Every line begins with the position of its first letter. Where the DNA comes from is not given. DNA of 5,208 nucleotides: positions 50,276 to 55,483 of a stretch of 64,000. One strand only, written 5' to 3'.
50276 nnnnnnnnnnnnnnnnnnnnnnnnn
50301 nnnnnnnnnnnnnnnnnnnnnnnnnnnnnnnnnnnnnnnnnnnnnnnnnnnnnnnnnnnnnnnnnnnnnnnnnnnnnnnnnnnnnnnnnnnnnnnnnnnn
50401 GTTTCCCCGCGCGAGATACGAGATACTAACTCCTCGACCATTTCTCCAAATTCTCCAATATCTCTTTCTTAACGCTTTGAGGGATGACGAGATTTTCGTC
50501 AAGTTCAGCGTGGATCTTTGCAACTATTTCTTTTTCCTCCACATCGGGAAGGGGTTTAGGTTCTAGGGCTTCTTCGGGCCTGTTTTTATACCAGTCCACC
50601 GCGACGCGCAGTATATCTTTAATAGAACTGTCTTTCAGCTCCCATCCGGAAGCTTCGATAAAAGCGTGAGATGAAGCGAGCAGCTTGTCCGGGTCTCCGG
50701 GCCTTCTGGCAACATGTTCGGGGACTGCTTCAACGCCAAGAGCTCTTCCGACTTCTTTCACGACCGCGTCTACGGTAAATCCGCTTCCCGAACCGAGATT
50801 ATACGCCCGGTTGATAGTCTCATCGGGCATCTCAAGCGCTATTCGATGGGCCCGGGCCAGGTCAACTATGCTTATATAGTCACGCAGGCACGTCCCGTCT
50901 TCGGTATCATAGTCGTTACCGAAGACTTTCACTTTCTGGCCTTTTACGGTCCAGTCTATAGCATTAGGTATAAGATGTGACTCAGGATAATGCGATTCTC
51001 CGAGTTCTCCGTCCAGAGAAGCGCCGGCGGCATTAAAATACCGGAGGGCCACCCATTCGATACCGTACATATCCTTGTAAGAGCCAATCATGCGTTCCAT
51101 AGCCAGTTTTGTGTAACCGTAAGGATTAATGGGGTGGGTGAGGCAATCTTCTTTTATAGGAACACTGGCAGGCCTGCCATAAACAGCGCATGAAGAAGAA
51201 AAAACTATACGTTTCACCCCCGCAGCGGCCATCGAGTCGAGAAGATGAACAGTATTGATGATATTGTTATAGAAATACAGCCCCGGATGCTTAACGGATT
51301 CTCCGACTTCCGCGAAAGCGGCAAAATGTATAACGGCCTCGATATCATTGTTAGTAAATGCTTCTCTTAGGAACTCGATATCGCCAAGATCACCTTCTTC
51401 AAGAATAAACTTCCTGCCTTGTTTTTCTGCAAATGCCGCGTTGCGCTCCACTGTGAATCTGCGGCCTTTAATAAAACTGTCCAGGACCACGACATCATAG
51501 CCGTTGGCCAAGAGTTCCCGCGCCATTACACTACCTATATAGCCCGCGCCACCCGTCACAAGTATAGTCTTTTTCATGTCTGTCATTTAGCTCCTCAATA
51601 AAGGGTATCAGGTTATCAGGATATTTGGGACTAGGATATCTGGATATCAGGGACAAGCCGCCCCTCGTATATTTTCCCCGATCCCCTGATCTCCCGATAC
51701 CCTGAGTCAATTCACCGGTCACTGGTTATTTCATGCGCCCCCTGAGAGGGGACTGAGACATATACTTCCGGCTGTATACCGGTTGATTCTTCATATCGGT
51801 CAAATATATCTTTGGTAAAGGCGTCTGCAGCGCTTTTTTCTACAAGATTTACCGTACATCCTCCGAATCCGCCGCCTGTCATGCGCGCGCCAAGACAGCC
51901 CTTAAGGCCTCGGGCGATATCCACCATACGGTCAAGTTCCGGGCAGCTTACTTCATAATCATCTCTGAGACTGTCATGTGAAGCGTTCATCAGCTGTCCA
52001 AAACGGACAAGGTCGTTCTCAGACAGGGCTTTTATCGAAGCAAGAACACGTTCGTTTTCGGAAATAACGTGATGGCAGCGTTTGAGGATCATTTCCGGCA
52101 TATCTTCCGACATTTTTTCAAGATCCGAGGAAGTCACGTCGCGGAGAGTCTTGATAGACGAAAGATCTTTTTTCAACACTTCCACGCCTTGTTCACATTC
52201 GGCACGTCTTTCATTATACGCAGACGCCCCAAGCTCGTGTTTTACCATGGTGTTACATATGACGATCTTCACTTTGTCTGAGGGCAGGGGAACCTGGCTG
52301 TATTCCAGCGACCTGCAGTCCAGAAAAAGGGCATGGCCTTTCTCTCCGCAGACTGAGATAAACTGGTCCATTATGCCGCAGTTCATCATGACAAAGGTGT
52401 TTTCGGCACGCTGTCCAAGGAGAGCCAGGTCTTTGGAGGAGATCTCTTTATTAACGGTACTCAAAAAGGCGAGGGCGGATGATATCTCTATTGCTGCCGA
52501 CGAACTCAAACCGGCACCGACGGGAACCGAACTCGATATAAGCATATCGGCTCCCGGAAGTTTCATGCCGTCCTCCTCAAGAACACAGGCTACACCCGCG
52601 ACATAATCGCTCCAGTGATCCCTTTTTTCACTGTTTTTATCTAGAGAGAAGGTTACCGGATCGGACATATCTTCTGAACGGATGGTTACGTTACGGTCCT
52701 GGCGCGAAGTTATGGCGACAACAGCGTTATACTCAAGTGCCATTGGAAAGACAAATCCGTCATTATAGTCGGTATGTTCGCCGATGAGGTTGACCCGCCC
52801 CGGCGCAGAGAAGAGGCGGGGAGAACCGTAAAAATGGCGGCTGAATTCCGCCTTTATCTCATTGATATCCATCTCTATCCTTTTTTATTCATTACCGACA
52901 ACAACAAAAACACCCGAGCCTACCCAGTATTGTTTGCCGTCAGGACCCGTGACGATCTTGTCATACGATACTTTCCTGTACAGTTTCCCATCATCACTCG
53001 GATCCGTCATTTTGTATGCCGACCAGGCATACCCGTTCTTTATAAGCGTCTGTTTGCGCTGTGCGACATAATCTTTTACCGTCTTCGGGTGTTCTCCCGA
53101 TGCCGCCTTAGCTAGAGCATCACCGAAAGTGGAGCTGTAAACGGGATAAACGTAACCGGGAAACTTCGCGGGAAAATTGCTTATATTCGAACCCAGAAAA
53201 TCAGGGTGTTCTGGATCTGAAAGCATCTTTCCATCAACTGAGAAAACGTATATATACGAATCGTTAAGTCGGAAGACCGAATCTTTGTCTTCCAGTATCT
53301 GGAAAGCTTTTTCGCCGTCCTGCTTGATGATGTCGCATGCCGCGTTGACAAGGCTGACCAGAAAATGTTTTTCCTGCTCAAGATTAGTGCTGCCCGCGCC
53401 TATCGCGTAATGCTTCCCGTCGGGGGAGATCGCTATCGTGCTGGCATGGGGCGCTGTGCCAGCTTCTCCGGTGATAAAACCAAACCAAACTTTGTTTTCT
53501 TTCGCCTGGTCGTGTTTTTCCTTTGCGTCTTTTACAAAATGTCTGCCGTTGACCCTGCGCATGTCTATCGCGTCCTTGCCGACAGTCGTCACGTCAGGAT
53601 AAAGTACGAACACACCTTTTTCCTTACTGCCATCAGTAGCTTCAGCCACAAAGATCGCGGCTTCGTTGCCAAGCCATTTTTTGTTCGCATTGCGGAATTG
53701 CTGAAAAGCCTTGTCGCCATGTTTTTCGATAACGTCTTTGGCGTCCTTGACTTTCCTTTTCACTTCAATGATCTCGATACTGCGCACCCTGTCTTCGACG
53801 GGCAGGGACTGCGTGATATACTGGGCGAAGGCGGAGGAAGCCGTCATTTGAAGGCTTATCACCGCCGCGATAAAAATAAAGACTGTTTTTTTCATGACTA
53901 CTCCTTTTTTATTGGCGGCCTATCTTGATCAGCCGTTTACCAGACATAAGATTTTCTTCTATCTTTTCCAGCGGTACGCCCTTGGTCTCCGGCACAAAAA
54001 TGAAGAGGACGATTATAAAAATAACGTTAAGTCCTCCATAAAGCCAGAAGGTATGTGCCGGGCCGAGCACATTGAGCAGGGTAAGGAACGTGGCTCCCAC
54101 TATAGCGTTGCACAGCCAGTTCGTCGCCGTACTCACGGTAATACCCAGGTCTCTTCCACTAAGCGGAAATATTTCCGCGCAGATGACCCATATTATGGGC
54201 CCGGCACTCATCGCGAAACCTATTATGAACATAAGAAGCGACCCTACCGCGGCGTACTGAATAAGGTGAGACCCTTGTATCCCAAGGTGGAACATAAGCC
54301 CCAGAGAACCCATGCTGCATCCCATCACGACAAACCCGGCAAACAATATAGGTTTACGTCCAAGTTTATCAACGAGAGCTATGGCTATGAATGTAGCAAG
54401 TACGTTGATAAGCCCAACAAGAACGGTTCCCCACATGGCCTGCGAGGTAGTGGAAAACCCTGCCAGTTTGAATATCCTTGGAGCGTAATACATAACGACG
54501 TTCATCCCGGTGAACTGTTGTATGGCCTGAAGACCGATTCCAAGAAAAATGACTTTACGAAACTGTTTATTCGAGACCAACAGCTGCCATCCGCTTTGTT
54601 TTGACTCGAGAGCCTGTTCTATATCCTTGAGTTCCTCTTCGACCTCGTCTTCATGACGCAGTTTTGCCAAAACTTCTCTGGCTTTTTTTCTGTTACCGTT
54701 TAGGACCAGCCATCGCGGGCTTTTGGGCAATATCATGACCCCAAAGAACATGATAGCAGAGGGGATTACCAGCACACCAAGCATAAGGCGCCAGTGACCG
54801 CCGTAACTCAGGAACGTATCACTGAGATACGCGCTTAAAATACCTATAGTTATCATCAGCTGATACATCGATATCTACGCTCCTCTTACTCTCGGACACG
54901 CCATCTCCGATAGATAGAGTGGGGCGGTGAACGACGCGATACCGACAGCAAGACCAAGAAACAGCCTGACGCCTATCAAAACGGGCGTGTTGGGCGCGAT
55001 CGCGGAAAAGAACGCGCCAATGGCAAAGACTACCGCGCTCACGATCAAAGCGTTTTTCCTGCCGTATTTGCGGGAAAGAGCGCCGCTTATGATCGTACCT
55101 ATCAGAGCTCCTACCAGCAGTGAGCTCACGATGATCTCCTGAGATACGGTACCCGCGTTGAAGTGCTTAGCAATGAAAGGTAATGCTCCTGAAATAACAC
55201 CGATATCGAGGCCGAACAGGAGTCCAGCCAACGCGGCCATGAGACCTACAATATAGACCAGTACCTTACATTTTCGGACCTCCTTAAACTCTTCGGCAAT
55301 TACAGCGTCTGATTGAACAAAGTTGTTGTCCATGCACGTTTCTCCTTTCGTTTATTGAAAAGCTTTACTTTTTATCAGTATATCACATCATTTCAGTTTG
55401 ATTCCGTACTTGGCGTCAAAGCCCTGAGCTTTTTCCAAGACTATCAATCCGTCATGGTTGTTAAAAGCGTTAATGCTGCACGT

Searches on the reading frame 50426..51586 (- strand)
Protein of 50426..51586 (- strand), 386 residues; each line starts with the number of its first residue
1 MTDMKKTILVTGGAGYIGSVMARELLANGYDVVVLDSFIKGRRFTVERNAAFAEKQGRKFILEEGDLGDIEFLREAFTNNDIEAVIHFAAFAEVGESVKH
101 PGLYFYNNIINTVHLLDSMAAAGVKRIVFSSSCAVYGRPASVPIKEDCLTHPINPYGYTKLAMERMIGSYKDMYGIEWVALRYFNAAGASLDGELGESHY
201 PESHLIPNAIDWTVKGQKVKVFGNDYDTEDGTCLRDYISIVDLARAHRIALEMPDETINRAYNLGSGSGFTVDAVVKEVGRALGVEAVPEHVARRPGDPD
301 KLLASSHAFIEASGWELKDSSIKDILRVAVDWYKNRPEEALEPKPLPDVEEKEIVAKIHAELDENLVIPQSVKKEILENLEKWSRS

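Call 48: search_protein_families(library=pfam, proteins=[window:50426-51586:-], max_evalue=0.00001)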
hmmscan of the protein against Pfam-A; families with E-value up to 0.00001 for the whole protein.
window:50426-51586:- (386 aa): 9 families
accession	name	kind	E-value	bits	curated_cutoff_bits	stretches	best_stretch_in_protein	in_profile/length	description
PF01370.27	Epimerase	-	1.4e-58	198.6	20.9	1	8-265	1-240/240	NAD dependent epimerase/dehydratase family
PF16363.11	GDP_Man_Dehyd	-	1.1e-47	163.6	27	1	9-318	1-322/332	GDP-mannose 4,6 dehydratase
PF02719.21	Polysacc_synt_2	-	1.3e-13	51.3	20.2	1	8-189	1-174/293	Polysaccharide biosynthesis protein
PF04321.23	RmlD_sub_bind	-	1.4e-13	51.1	27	1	7-172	2-141/287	RmlD substrate binding domain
PF01073.25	3Beta_HSD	-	5.5e-12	45.7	22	1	9-143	1-128/280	3-beta hydroxysteroid dehydrogenase/isomerase family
PF05368.20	NmrA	-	7.6e-09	36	27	1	4-132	1-107/298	NmrA-like family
PF13460.12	NAD_binding_10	-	6.2e-08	33.2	27.2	1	12-182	1-142/184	NAD(P)H-binding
PF07993.18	NAD_binding_4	-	1.1e-06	28.5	20.1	1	10-197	1-218/258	Male sterility protein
PF08659.16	KR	-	9.8e-06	26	22.6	0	7-92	2-92/180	KR domain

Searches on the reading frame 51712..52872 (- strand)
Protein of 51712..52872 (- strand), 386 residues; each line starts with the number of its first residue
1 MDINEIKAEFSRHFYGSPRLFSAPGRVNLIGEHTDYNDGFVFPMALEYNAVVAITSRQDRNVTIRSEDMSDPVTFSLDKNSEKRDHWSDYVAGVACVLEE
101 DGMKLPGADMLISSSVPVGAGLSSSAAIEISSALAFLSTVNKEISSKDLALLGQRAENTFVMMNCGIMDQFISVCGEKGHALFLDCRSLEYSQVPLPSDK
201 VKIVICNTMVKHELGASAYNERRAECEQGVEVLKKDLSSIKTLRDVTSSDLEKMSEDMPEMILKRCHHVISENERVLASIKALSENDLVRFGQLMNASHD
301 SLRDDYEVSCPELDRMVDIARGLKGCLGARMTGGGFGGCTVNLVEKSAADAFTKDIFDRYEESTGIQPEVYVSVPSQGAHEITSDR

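Call 48: search_protein_families(library=pfam, proteins=[window:51712-52872:-], max_evalue=0.00001)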
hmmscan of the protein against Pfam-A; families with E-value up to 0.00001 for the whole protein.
window:51712-52872:- (386 aa): 3 families
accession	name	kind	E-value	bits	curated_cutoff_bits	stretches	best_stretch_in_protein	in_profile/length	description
PF10509.15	GalKase_gal_bdg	-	1.7e-21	75.9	23.1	1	9-54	2-47/49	Galactokinase galactose-binding signature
PF00288.32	GHMP_kinases_N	-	4.9e-18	65.6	22.3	1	90-176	2-86/87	GHMP kinases N terminal domain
PF08544.19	GHMP_kinases_C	-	3.2e-14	53.5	21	1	280-353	2-76/85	GHMP kinases C terminal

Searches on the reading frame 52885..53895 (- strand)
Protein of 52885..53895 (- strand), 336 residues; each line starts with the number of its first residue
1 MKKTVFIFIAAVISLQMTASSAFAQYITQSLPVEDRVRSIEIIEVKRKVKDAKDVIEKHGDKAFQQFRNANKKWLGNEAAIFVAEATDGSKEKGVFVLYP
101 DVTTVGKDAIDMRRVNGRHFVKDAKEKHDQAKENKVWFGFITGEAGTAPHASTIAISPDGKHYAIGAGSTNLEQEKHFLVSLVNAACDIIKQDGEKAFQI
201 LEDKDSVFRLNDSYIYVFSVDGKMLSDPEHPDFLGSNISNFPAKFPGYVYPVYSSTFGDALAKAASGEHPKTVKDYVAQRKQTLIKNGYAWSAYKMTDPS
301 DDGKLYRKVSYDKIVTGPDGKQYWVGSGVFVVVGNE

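Call 48: search_protein_families(library=pfam, proteins=[window:52885-53895:-], max_evalue=0.00001)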
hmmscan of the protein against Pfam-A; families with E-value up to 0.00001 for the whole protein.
window:52885-53895:- (336 aa): 1 family
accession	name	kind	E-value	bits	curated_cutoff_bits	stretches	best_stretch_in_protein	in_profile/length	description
PF08269.17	dCache_2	-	9.6e-09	35.2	26.5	1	74-330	90-293/298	Cache domain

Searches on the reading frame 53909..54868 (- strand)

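Call 48: search_protein_families(library=pfam, proteins=[window:53909-54868:-], max_evalue=0.00001)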
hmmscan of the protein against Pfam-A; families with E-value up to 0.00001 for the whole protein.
window:53909-54868:- (319 aa): 2 families
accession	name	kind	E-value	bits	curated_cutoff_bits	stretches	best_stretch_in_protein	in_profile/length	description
PF00083.30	Sugar_tr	-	3.5e-95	320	22.3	1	1-306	142-451/452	Sugar (and other) transporter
PF07690.21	MFS_1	-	3.3e-20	72.7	33.4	2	2-245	126-336/347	Major Facilitator Superfamily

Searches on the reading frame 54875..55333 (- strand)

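Call 49: search_protein_families(library=pfam, proteins=[window:54875-55333:-], max_evalue=0.001)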
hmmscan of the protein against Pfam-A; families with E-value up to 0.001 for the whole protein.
window:54875-55333:- (152 aa): 3 families
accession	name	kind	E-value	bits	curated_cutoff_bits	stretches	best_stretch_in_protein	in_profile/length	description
PF00083.30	Sugar_tr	-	8.5e-29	101.1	22.3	1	30-152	2-138/452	Sugar (and other) transporter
PF07690.21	MFS_1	-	6.9e-15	55.2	33.4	1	34-151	2-120/347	Major Facilitator Superfamily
PF13347.12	MFS_2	-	4.8e-06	25.8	27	1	34-138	230-335/427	MFS/sugar transport protein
